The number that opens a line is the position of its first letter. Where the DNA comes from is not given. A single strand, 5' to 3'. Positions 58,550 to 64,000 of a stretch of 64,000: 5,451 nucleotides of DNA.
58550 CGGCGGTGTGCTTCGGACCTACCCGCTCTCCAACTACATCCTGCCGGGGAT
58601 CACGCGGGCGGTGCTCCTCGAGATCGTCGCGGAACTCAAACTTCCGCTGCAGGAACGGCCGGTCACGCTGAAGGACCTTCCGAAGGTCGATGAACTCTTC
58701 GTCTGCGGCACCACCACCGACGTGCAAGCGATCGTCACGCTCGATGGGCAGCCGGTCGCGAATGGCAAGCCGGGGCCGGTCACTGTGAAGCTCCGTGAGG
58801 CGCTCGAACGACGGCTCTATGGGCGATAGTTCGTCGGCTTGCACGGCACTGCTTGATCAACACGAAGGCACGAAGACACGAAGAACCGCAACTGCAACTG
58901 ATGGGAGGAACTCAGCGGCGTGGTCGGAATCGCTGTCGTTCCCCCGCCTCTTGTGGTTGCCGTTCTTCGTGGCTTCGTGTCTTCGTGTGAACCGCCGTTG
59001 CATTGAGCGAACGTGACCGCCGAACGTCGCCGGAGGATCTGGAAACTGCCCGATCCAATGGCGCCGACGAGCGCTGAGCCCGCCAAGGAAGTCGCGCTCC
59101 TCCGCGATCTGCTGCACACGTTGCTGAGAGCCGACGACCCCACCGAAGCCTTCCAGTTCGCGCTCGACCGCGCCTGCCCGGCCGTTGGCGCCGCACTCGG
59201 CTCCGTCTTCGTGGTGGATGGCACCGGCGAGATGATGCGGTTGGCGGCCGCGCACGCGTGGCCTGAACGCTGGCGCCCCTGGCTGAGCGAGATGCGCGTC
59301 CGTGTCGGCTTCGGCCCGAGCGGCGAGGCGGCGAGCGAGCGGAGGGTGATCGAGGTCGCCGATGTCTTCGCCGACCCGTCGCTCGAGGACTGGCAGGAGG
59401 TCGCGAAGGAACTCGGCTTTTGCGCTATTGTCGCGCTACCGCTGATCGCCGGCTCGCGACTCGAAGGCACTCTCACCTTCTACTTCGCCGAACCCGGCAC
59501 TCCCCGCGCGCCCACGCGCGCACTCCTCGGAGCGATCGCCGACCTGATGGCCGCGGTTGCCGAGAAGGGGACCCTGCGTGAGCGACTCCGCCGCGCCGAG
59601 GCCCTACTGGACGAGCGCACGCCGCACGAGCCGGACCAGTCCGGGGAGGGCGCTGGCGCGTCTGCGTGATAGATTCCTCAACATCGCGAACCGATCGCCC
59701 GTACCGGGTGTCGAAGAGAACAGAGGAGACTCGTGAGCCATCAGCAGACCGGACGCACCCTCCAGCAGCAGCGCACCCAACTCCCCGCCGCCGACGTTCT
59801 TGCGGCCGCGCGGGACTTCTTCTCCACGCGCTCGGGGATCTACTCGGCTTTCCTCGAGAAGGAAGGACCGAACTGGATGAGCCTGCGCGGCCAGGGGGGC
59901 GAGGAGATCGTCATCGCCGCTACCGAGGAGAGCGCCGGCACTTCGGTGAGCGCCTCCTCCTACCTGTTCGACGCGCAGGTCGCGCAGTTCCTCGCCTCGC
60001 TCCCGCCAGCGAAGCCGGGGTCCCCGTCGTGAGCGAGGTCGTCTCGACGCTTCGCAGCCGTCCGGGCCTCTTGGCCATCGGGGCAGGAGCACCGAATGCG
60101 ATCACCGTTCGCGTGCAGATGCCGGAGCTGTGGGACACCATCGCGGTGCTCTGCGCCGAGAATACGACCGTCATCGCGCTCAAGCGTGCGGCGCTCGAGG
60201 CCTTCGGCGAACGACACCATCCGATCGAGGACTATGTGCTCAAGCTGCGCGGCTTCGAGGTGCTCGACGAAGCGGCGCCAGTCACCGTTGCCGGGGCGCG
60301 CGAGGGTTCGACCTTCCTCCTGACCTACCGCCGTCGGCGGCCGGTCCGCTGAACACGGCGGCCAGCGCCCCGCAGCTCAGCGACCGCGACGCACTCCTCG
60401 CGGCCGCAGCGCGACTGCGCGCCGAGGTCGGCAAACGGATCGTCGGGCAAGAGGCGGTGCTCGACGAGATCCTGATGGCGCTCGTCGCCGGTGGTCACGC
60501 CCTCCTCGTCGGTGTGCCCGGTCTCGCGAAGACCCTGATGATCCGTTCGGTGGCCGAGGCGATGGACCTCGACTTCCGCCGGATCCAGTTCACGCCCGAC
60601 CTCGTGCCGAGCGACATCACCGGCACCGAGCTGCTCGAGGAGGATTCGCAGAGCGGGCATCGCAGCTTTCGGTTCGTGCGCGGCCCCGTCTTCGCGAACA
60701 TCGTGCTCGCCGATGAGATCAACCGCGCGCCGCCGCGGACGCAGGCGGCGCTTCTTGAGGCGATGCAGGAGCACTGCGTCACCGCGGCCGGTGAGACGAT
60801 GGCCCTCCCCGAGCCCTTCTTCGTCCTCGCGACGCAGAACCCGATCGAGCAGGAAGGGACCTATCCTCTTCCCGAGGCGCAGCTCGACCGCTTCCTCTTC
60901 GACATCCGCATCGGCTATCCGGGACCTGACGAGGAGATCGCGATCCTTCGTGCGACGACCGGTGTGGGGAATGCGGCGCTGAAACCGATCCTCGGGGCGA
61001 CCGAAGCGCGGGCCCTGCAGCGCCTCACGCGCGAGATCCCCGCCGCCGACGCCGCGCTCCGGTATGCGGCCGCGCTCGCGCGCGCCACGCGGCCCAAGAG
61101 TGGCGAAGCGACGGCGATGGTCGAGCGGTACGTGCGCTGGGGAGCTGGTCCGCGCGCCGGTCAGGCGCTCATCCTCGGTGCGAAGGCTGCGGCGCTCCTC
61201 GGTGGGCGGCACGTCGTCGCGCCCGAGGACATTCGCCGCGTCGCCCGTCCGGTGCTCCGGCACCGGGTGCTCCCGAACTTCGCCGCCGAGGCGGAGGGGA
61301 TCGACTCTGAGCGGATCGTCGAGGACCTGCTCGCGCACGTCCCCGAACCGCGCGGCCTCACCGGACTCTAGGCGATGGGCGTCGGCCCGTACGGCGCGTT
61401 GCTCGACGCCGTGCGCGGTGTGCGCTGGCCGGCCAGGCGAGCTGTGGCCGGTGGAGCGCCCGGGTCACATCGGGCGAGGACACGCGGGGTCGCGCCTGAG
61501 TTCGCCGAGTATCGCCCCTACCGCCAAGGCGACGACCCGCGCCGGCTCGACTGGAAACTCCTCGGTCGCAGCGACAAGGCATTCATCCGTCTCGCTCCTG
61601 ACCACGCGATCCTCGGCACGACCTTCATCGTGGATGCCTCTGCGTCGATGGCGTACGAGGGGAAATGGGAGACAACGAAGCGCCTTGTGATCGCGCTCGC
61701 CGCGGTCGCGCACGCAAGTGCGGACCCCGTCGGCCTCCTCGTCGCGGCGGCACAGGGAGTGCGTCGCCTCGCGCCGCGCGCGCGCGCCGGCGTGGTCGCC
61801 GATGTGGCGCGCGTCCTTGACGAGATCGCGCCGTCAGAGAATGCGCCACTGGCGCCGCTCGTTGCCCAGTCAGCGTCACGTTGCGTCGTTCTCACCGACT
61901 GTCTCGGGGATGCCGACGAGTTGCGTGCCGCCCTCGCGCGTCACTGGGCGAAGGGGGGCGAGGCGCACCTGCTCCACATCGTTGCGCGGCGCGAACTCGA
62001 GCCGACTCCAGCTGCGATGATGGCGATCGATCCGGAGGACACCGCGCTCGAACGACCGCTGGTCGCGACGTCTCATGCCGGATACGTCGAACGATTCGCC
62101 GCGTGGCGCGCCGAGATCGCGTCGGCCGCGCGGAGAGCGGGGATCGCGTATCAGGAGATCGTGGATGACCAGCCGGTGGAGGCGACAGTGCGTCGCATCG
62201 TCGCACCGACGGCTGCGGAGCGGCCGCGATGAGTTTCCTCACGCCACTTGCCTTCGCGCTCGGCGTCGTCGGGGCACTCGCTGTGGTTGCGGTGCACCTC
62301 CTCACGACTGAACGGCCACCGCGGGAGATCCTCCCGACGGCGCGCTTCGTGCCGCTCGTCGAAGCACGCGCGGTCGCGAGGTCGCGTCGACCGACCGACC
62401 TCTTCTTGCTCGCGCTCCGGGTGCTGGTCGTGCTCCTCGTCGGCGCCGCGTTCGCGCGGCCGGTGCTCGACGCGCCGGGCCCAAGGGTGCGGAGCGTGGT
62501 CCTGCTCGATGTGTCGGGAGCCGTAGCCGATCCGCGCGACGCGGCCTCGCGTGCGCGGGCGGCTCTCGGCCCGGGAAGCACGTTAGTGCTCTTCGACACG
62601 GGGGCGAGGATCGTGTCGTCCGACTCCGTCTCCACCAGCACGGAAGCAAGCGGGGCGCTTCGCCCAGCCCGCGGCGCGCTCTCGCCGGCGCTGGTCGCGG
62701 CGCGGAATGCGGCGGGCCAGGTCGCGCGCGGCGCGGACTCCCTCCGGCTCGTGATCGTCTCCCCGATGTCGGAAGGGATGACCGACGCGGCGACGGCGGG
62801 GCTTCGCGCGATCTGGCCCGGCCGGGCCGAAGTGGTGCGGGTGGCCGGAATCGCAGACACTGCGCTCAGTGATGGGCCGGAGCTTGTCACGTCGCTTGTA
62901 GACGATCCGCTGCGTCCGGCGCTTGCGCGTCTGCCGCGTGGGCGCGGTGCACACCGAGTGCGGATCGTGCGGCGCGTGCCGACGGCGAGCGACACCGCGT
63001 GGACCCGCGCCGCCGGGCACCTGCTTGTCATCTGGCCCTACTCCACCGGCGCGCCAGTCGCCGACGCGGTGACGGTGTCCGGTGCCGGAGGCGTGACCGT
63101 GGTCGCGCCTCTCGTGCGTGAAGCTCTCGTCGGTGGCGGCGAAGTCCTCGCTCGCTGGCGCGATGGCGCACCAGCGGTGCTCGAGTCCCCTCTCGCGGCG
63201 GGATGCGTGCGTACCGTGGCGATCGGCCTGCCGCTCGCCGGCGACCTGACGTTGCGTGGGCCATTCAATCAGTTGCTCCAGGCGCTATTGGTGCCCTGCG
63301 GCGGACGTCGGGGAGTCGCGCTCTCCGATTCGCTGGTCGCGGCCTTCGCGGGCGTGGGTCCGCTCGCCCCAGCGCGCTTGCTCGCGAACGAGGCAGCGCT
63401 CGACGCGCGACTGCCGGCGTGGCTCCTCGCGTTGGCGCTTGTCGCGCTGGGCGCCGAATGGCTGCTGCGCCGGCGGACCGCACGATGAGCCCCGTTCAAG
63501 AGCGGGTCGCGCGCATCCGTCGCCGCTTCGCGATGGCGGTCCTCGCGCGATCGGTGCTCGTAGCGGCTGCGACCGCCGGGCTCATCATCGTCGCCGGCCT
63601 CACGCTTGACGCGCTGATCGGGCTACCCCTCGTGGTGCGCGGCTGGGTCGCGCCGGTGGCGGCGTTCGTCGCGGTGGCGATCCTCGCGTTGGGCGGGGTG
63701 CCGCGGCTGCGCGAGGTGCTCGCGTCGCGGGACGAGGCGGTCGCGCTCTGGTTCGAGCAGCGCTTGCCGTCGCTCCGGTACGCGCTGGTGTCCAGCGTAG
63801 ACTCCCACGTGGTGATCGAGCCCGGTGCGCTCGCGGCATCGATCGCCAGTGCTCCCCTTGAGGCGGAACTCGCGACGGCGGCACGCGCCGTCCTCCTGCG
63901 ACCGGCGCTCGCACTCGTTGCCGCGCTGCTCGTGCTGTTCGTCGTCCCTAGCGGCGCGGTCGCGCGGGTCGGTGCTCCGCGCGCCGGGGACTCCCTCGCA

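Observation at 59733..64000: Ubiquitin-like protein coupled into a MoxR-DUF58-BatA(vWA) operon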

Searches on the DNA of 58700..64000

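Call 52: search_rna_families(source=window, start=58700, end=64000, threshold=gathering)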
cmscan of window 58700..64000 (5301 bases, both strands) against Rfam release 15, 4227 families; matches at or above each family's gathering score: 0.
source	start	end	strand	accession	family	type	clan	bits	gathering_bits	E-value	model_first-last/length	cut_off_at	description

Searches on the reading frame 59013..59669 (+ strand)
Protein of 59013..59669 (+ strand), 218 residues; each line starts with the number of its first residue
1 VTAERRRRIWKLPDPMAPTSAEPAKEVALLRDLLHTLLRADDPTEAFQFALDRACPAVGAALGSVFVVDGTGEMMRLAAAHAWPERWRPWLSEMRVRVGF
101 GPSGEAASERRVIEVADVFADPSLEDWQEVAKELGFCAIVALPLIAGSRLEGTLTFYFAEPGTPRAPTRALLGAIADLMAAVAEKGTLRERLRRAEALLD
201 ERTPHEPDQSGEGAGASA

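Call 5: search_protein_families(library=pfam, proteins=[window:59013-59669:+], max_evalue=1)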
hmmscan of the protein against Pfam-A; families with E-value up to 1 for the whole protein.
window:59013-59669:+ (218 aa): 4 families
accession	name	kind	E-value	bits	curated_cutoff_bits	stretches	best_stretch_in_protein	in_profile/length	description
PF13185.12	GAF_2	-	6.9e-15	55.9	28.6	1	41-181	2-133/136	GAF domain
PF01590.32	GAF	-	1.8e-10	41.9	22.4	1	42-181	1-131/133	GAF domain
PF13492.12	GAF_3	-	0.00076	20.3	27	1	44-163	3-107/129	GAF domain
PF19443.4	DAHL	-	0.19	11.9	38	1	150-199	48-96/221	DAHL domain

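Call 6: search_protein_families(library=ncbifam, proteins=[window:59013-59669:+], max_evalue=1)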
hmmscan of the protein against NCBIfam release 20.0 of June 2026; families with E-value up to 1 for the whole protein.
window:59013-59669:+ (218 aa): 2 families
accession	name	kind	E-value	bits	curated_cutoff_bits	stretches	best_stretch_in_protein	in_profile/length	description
NF041673.1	transregRamA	equivalog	0.0049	16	500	1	82-154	44-117/280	acetate metabolism transcriptional regulator RamA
NF008283.0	PRK11061.1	equivalog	0.0075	14.5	583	1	30-183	5-154/748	phosphoenolpyruvate--protein phosphotransferase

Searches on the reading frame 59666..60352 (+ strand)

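Call 5: search_protein_families(library=pfam, proteins=[window:59666-60352:+], max_evalue=1)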
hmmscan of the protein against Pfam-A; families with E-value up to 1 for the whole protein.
window:59666-60352:+ (228 aa): 2 families
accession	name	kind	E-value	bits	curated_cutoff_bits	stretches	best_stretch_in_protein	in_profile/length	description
PF00794.24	PI3K_rbd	-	0.0095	16.6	22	1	142-198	13-72/106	PI3-kinase family, ras-binding domain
PF10790.15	DUF2604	-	0.019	15.8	25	1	144-220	4-78/85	Protein of Unknown function (DUF2604)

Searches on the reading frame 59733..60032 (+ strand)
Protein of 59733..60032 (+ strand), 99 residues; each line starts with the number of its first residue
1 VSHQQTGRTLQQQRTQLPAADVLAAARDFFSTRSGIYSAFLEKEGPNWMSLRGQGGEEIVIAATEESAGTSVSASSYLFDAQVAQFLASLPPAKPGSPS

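Call 5: search_protein_families(library=pfam, proteins=[window:59733-60032:+], max_evalue=1)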
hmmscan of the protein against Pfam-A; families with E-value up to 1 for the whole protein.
window:59733-60032:+ (99 aa): 1 family
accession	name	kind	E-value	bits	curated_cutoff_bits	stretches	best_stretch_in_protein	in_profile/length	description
PF01852.25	START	-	0.045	13.6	22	0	4-34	86-115/207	START domain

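Call 6: search_protein_families(library=ncbifam, proteins=[window:59733-60032:+], max_evalue=1)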
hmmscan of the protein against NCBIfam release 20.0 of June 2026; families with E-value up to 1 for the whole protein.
window:59733-60032:+ (99 aa): 0 families

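Call 27: find_homologous_proteins(query=window:59733-60029:+, max_evalue=0.001)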
Query window:59733-60029:+ (99 aa): 741 proteins with E <= 0.001 among 752 candidates; the best 120 are listed.
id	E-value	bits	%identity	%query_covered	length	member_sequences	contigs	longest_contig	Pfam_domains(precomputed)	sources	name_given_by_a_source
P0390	2.3e-56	205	100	100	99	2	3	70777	-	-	-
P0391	2.4e-49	183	88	100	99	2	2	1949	-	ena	-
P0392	6.4e-47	175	84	100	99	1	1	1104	-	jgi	jgi:hypothetical protein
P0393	5.4e-46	172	84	100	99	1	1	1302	-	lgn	-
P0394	1.6e-45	170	83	97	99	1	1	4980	-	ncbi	-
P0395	7.4e-45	168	87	92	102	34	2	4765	-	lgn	-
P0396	1.3e-44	168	81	100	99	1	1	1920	-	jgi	jgi:hypothetical protein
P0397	1.3e-44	167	82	99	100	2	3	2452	-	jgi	jgi:hypothetical protein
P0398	2.0e-44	167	83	94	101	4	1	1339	-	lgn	-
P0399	2.9e-44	166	86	92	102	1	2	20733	-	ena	-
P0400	3.5e-44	166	82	95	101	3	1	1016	-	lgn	-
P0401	5.0e-44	166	87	91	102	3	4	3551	-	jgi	jgi:hypothetical protein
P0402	5.6e-44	165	85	92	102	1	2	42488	-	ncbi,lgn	-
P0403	5.7e-44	165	85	92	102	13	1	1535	-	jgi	-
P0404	5.8e-44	165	81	100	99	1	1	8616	-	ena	-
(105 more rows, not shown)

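Call 39: predict_structure(alignment_id=A3)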
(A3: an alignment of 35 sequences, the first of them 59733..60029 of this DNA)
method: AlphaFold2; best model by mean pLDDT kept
length: 99 residues; sequences in the alignment: 35
mean_pLDDT: 86.6   pTM: 0.76
mean pLDDT of the five models: 86.6, 85.8, 82.9, 82.9, 82.9
residues with pLDDT >= 90: 64; 70-90: 22; 50-70: 5; < 50: 8
segments of 3 or more residues with pLDDT < 50: 1-5, 97-99
pLDDT, mean of each block of 10 residues (from residue 1): 60 93 96 90 96 91 91 91 93 63
secondary structure, 60 per line:
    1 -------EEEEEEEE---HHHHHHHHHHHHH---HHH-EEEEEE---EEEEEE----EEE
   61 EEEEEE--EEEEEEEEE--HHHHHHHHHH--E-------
elements in order: E8-15 H19-31 E39-44 E48-53 E58-66 E69-77 H80-89

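Call 44: fold_search(model_id=the predicted structure, library=pdb)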
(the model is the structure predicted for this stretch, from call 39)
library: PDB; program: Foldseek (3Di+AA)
matches with E <= 10: 1180; with E <= 0.001: 0
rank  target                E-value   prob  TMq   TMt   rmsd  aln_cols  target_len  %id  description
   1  3q6a_B                4.5e-03  1.00  0.52  0.40   7.2       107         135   21  X-ray crystal structure of the protein SSP2350 from Staphylococcus saprophyticus, Northeast structural genomics consor (released 2011-04-06)
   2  2zfd_B                4.7e-03  1.00  0.71  0.62   2.6        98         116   12  The crystal structure of plant specific calcium binding protein AtCBL2 in complex with the regulatory domain of AtCIPK (released 2008-02-19)
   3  3q6a_A                5.0e-03  1.00  0.52  0.40   7.2       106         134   22  X-ray crystal structure of the protein SSP2350 from Staphylococcus saprophyticus, Northeast structural genomics consor (released 2011-04-06)
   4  3q6a_E                5.6e-03  1.00  0.51  0.39   7.3       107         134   21  X-ray crystal structure of the protein SSP2350 from Staphylococcus saprophyticus, Northeast structural genomics consor (released 2011-04-06)
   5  2m89_MODEL_1_A        1.2e-02  1.00  0.61  0.47   4.9       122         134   16  Solution structure of the Aha1 dimer from Colwellia psychrerythraea (released 2013-09-04)
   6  4xrw                  1.2e-02  0.66  0.32  0.14  10.7       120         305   18  Crystal structure of the di-domain ARO/CYC BexL from the BE-7585A biosynthetic pathway (released 2015-12-02)
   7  1e42_A                1.3e-02  0.99  0.45  0.23   4.8        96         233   11  Beta2-adaptin appendage domain, from clathrin adaptor AP2 (released 2000-08-21)
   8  4fpw_B                1.5e-02  1.00  0.54  0.36   4.7       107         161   19  Crystal Structure of CalU16 from Micromonospora echinospora. Northeast Structural Genomics Consortium Target MiR12. (released 2012-12-12)
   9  4yom_A                1.7e-02  1.00  0.59  0.57   3.3        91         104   15  Structure of SAD kinase (released 2015-12-16)
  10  3otl_B                2.1e-02  0.97  0.45  0.32   5.8       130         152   10  Three-dimensional Structure of the putative uncharacterized protein from Rhizobium leguminosarum at the resolution 1.9 (released 2010-09-22)
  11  3put_A                2.2e-02  0.98  0.47  0.34   5.7       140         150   12  Crystal Structure of the CERT START domain (mutant V151E) from Rhizobium etli at the resolution 1.8A, Northeast Struct (released 2010-12-22)
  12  2l8o_MODEL_1_A        3.0e-02  0.99  0.51  0.37   5.8       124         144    9  Solution structure of Chr148 from Cytophaga hutchinsonii, Northeast Structural Genomics Consortium Target Chr1 (released 2011-03-02)
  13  3nmn_C                3.0e-02  0.93  0.45  0.30   7.1       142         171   14  Crystal structure of pyrabactin-bound abscisic acid receptor PYL1 in complex with type 2C protein phosphatase ABI1 (released 2010-08-25)
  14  1xn5_MODEL_1_A        3.2e-02  0.99  0.51  0.39   3.9        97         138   15  Solution Structure of Bacillus halodurans Protein BH1534: The Northeast Structural Genomics Consortium Target  (released 2004-12-14)
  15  3tl1_A                3.4e-02  0.99  0.49  0.33   6.0       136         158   11  Crystal structure of the Streptomyces coelicolor WhiE ORFVI polyketide aromatase/cyclase (released 2012-04-04)
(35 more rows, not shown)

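Call 70: search_solved_structures(query=A3, max_evalue=1)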
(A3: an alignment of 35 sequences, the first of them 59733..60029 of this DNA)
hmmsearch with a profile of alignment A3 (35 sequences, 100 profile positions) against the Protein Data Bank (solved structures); distinct sequences matched with E-value up to 1: 1.
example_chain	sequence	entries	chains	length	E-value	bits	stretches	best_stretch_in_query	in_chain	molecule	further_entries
7dm0_A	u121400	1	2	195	0.06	16.5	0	54-81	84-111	Biofilm-associated surface protein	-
